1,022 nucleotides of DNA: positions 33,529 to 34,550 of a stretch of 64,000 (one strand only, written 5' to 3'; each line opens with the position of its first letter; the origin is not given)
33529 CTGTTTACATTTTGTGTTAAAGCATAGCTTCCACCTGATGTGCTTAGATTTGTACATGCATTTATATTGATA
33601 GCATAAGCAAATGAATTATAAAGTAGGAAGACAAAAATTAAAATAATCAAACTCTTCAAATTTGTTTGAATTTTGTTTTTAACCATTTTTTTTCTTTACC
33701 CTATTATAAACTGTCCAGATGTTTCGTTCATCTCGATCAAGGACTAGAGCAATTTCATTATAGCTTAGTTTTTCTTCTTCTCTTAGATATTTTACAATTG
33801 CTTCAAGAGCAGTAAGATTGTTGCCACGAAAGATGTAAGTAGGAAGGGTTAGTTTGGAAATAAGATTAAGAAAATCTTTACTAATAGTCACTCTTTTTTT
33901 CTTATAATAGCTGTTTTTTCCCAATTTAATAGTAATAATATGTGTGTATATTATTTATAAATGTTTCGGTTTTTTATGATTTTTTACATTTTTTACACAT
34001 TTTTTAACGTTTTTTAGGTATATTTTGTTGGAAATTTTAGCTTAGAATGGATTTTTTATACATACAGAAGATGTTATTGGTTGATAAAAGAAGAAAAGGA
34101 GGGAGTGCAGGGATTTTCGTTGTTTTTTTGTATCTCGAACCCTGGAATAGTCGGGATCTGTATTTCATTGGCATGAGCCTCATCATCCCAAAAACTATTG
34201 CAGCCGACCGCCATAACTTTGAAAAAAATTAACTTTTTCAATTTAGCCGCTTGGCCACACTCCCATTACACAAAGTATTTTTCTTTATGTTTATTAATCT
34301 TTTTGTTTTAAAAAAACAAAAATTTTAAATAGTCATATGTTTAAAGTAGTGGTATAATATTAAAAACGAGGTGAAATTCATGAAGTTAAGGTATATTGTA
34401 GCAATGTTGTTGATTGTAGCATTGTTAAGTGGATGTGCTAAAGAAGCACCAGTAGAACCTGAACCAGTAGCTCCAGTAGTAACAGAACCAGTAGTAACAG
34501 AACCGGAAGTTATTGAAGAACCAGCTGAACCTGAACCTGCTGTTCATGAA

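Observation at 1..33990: A 34-kb single-strand locus of giant glycosylated surface proteins, each preceded by a tiny DNA-binding gene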

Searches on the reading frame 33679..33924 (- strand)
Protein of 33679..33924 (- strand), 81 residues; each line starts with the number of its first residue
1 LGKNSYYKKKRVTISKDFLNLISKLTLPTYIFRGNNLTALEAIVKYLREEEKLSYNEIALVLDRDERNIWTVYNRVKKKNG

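Call 4: search_protein_families(library=pfam, proteins=[window:33679-33924:-], max_evalue=1)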
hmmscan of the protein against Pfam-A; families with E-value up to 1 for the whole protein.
window:33679-33924:- (81 aa): 4 families
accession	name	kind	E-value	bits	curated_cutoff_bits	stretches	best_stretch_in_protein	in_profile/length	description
PF08281.18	Sigma70_r4_2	-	0.0032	17.5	25.7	1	46-79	20-53/54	Sigma-70, region 4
PF17902.7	SH3_10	-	0.031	14.8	22.8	1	38-75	13-50/65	SH3 domain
PF25212.1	HVO_A0114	-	0.096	12.9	27.6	1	42-69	26-53/84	HVO_A0114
PF18371.6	FAD_SOX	-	0.11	13.2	26.5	1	3-69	24-88/104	Flavin adenine dinucleotide (FAD)-dependent sulfhydryl oxidase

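Call 12: find_homologous_proteins(query=window:33679-33924:-, max_evalue=0.001)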
Query window:33679-33924:- (81 aa): 10 proteins with E <= 0.001 among 10 candidates.
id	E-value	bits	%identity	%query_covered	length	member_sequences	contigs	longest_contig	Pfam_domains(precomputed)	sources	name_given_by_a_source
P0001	2.2e-44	166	98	100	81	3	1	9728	-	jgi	-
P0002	3.8e-28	114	48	75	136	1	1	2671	-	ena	-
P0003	1.1e-27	113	51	75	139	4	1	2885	-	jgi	-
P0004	2.6e-14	70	63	74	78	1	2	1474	-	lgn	-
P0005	2.4e-13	67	64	65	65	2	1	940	-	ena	-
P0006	1.1e-12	65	58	65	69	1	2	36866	-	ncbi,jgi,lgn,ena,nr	ncbi:hypothetical protein KY361_05710 [Candidatus Woesearchaeota archaeon]|nr:hypothetical protein [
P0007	2.1e-12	64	56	68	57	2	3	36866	-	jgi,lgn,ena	-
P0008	2.7e-12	64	62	65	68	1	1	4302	-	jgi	jgi:hypothetical protein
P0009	3.0e-12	64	58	70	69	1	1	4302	-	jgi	jgi:hypothetical protein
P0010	1.1e-11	62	61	60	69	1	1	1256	-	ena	-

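Call 14: find_encoding_contigs(protein=P0006, flank=10000, max_places=3)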
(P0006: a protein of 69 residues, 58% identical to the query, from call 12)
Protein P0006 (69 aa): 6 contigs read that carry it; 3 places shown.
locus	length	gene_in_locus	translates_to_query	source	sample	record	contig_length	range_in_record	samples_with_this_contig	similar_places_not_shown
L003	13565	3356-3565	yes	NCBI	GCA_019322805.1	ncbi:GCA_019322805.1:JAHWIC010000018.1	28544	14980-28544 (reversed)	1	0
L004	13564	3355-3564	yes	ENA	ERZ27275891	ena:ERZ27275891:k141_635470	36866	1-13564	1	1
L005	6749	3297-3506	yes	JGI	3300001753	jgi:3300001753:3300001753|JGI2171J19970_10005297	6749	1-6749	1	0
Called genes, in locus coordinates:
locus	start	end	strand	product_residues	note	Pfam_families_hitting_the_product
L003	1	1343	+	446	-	PF13385:Laminin_G_3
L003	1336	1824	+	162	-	-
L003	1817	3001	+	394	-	-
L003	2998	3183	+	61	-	-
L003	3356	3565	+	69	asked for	-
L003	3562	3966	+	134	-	-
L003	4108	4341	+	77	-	-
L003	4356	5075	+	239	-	-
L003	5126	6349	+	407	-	-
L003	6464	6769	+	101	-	-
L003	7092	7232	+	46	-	-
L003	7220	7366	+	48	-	-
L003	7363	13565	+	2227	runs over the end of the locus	-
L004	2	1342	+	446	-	PF13385:Laminin_G_3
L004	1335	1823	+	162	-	-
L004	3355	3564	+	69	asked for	-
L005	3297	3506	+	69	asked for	-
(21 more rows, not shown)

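Call 15: find_encoding_contigs(protein=P0007, flank=10000, max_places=3)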
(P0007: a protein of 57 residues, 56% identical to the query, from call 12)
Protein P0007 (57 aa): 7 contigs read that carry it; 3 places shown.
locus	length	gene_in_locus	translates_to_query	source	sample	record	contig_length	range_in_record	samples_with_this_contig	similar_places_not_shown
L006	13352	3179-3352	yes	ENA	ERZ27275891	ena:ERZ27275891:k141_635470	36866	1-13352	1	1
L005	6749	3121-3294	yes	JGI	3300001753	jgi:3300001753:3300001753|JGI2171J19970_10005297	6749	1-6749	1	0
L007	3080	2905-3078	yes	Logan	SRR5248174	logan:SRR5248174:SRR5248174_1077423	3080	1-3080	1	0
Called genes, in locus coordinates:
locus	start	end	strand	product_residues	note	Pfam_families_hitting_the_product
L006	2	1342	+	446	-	PF13385:Laminin_G_3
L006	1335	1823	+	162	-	-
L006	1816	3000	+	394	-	-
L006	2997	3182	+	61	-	-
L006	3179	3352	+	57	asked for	-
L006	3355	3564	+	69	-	-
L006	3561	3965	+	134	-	-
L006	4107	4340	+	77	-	-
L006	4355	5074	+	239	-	-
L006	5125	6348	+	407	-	-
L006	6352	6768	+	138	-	-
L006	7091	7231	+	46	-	-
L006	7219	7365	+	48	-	-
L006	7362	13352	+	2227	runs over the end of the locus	-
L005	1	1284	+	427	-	?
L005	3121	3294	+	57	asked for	-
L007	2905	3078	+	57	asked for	?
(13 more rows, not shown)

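Call 16: find_encoding_contigs(protein=P0008, flank=5000, max_places=3)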
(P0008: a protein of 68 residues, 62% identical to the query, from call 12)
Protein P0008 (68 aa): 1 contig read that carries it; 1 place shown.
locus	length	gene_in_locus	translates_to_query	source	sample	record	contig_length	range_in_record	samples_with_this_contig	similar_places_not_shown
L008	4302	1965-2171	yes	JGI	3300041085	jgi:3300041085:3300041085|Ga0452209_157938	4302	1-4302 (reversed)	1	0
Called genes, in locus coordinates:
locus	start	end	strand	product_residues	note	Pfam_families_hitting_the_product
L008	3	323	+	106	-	?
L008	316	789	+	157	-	-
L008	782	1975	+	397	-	-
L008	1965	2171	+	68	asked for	-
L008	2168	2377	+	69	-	-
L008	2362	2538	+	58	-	-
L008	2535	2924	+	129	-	-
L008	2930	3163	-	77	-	-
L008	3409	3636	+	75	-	-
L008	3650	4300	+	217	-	?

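Call 17: find_encoding_contigs(protein=P0003, flank=5000, max_places=3)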
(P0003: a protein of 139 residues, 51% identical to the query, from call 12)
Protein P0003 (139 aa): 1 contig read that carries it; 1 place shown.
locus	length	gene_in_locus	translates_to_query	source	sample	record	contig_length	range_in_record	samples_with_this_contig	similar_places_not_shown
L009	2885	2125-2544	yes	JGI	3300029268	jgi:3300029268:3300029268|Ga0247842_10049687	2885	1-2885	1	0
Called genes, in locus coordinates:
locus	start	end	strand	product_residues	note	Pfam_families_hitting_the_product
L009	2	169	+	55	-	?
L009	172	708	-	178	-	-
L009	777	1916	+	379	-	PF03193:RsgA_GTPase (faint), PF00350:Dynamin_N (faint), PF01926:MMR_HSR1, PF02421:FeoB_N, PF16897:MMR_HSR1_Xtn, PF02824:TGS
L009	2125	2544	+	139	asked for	-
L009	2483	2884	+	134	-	?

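Call 18: find_encoding_contigs(protein=P0002, flank=5000, max_places=3)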
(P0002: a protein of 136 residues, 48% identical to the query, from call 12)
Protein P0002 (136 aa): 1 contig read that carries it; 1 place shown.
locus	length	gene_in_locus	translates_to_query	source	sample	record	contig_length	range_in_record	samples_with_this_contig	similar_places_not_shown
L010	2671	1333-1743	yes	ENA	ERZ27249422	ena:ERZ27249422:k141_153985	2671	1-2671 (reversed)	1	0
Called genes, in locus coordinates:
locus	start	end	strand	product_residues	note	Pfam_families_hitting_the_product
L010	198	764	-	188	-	PF18765:Polbeta (weak), PF22014:DUF6932 (weak)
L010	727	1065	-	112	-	-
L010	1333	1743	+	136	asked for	-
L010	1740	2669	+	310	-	?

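Call 87: search_protein_families(library=ncbifam, proteins=[window:33679-33924:-], max_evalue=0.01)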
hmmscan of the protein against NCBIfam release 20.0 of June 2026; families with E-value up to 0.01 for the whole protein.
window:33679-33924:- (81 aa): 2 families
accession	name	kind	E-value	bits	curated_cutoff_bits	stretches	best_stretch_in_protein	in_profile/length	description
TIGR02957.1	SigX4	subfamily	0.0013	18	323.25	1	35-79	107-151/281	RNA polymerase sigma-70 factor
NF006147.0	PRK08295.1-4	equivalog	0.0077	15.8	212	1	45-79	164-195/201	RNA polymerase factor sigma-70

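Call 88: search_protein_families(library=phrogs, proteins=[window:33679-33924:-], max_evalue=0.01)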
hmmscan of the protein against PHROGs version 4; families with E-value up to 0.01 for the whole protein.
window:33679-33924:- (81 aa): 1 family
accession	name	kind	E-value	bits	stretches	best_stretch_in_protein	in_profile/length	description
phrog_5083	-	unknown function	0.0065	17.2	1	36-75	40-79/178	-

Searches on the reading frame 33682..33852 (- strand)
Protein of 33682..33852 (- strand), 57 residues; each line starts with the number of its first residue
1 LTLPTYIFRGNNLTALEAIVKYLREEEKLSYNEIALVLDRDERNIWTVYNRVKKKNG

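Call 24: find_related_loci(query=A1, collection=genome_contigs, flank=10000)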
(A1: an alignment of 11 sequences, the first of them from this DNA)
Query A1 (57 aa) in genome_contigs; peptide patterns used: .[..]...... (x = any residue, [..] = any of these).
90 stretches matched a pattern; 75 encode a relative of the query (tblastn E <= 1e-3); 75 distinct loci.
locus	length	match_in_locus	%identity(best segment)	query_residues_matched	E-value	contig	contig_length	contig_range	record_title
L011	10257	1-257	64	3-55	8e-20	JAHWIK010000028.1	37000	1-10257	MAG: Candidatus Woesearchaeota archaeon isolate YT1_182 k127_54231595, whole genome shotgun sequence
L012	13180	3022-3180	60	3-55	1e-19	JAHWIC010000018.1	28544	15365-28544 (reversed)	MAG: Candidatus Woesearchaeota archaeon isolate Yap2000.bin4.8 contig-145_1170, whole genome shotgun sequence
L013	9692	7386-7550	60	1-55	3e-19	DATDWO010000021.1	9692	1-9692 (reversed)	MAG TPA_asm: Candidatus Nanoarchaeia archaeon isolate SMAG_U8113 k141_1796184, whole genome shotgun sequence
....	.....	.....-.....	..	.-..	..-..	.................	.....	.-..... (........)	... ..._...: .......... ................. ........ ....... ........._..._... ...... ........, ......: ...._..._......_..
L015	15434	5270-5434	56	1-55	2e-18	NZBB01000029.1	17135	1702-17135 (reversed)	MAG: Candidatus Woesearchaeota archaeon isolate ARS1441 MHASMcontig_605318, whole genome shotgun sequence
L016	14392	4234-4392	58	3-55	3e-18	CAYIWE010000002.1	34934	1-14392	MAG TPA_asm: Candidatus Woesearchaeota archaeon isolate ERP119705_co3_634 genome assembly, contig: NODE_1290_length_3493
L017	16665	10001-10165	58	1-55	4e-18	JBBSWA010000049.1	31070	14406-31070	MAG: Nanoarchaeota archaeon isolate H51-bin340_1 H51_bin340_1_000000000049, whole genome shotgun sequence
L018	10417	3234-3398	60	1-55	4e-18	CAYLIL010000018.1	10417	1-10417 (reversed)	MAG TPA_asm: uncultured Methanosarcinales archaeon isolate binchicken_co28_248 genome assembly, contig: NODE_4113_length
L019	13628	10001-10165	53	1-55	8e-18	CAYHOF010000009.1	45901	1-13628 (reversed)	MAG TPA_asm: uncultured Methanosarcinales archaeon isolate ERP119705_co14_509 genome assembly, contig: NODE_470_length_4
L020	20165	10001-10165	53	1-55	2e-17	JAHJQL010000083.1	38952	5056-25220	MAG: Nanoarchaeota archaeon isolate OS_PC_MetaG.mb.107 OS_PC_MetaG.mb.107_k141_693070, whole genome shotgun sequence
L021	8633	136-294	58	3-55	3e-17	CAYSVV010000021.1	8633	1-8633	MAG TPA_asm: uncultured Methanosarcinales archaeon isolate binchicken_co171_133 genome assembly, contig: NODE_2401_lengt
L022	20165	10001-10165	53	1-55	5e-17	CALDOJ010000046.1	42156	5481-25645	MAG TPA_asm: Candidatus Woesearchaeota archaeon isolate ERR2206790_bin.73_CONCOCT_v1.1_MAG genome assembly, contig: ERZ8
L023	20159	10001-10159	55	3-55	6e-17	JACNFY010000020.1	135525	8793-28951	MAG: Nanobdellati archaeon isolate NIOZ-UU113 NIOZ-UU_NODE_72_length_135525_cov_10.7666, whole genome shotgun sequence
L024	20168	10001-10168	54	2-57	1e-16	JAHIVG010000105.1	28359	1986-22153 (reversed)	MAG: Nanoarchaeota archaeon isolate MM_PC_MetaG.mb.67 MM_PC_MetaG.mb.67_k141_1818863, whole genome shotgun sequence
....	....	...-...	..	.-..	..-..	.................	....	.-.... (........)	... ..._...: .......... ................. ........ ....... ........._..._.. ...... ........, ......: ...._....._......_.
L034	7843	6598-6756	57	3-55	5e-15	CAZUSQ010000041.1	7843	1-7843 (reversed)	MAG TPA_asm: uncultured Methanosarcinales archaeon isolate SRP269290_co1_892 genome assembly, contig: NODE_15637_length_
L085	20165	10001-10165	51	1-55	1e-14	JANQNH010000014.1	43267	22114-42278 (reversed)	MAG: Candidatus Nanoarchaeia archaeon isolate PL23a_bin.24 k99_6018443, whole genome shotgun sequence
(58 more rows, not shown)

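Call 38: search_solved_structures(query=A1, max_evalue=1, show_alignments=2)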
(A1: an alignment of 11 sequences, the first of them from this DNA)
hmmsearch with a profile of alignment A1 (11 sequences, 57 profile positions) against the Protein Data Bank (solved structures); distinct sequences matched with E-value up to 1: 3.
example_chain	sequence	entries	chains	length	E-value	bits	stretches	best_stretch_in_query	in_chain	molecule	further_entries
3mzy_A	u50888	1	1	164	0.16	15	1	8-56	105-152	RNA polymerase sigma-H factor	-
6fkg_C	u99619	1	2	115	0.34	13.9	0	25-47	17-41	Rv1990c (MbcA)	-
3op9_A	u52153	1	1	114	0.74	12.8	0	23-45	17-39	Pli0006 protein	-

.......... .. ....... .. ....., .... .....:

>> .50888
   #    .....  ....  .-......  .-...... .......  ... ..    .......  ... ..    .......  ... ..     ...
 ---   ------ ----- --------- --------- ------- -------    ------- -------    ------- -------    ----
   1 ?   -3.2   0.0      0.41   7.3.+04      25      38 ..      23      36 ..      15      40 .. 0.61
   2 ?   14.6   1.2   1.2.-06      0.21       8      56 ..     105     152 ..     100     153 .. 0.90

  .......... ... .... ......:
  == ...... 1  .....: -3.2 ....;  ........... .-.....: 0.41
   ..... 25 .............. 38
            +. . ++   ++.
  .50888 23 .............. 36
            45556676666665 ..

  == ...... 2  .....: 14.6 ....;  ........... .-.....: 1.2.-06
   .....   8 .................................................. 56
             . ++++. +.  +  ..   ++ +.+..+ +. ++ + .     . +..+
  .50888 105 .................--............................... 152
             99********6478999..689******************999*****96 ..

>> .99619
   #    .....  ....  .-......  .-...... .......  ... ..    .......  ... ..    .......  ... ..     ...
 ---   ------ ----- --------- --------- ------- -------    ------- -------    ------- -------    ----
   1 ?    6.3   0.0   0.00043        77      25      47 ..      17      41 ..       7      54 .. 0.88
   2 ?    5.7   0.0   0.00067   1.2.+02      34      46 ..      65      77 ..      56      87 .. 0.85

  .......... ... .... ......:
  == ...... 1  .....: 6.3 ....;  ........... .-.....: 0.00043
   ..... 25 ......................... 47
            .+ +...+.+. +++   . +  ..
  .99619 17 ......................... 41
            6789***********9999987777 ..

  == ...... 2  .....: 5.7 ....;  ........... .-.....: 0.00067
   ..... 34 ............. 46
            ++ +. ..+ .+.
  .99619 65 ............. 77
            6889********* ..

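Call 46: search_protein_families(library=pfam, proteins=[L018:3412-4644:+, L085:10383-11117:+, L034:6959-7597:+, L013:7559-8146:+, L021:300-5054:+, L020:10383-17231:+], max_evalue=0.01)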
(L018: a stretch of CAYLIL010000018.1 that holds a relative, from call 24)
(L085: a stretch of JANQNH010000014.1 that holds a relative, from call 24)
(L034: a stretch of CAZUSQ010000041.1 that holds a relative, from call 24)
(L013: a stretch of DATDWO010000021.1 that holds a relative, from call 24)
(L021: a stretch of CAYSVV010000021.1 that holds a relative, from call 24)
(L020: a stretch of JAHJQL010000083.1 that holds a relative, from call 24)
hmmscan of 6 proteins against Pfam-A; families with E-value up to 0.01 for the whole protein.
L018:3412-4644:+ (410 aa): 0 families

L085:10383-11117:+ (244 aa): 0 families

L034:6959-7597:+ (212 aa): 1 family
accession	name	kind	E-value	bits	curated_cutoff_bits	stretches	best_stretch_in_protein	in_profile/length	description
PF15047.11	DUF4533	-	0.0042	17.2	28.6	1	30-136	19-124/225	Protein of unknown function (DUF4533)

L013:7559-8146:+ (195 aa): 0 families

L021:300-5054:+ (1584 aa): 5 families
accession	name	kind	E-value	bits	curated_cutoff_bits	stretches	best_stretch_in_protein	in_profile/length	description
PF13385.13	Laminin_G_3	-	2.1e-23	83.6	27.6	2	339-467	17-145/151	Concanavalin A-like lectin/glucanases superfamily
PF17892.7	Cadherin_5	-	8.4e-08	32.4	26.5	1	1038-1134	1-98/98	Cadherin-like domain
PF17963.7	Big_9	-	1.3e-07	32.9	23.6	2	1039-1131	1-88/89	Bacterial Ig domain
PF02210.31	Laminin_G_2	-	0.0012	19.8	22.9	0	386-431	38-82/126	Laminin G domain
PF06186.16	DUF992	-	0.0083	16.4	22.7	0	797-884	39-123/143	Protein of unknown function (DUF992)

L020:10383-17231:+ (2282 aa): 1 family
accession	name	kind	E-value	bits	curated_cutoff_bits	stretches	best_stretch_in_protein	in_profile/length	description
PF13385.13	Laminin_G_3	-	2.9e-32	112.4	27.6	1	1847-1995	1-150/151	Concanavalin A-like lectin/glucanases superfamily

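Call 68: find_related_loci(query=A1, collection=viral_contigs, flank=5000)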
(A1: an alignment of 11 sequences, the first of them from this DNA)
Query A1 (57 aa) in viral_contigs; peptide patterns used: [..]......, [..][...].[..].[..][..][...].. (x = any residue, [..] = any of these).
62 stretches matched a pattern, but none encodes a relative of the query by tblastn (E <= 1e-3).

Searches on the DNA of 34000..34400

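Call 73: search_rna_families(source=window, start=34000, end=34400, threshold=evalue, max_evalue=1, show_alignments=2)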
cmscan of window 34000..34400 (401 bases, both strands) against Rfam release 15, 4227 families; matches with E-value up to 1: 0.
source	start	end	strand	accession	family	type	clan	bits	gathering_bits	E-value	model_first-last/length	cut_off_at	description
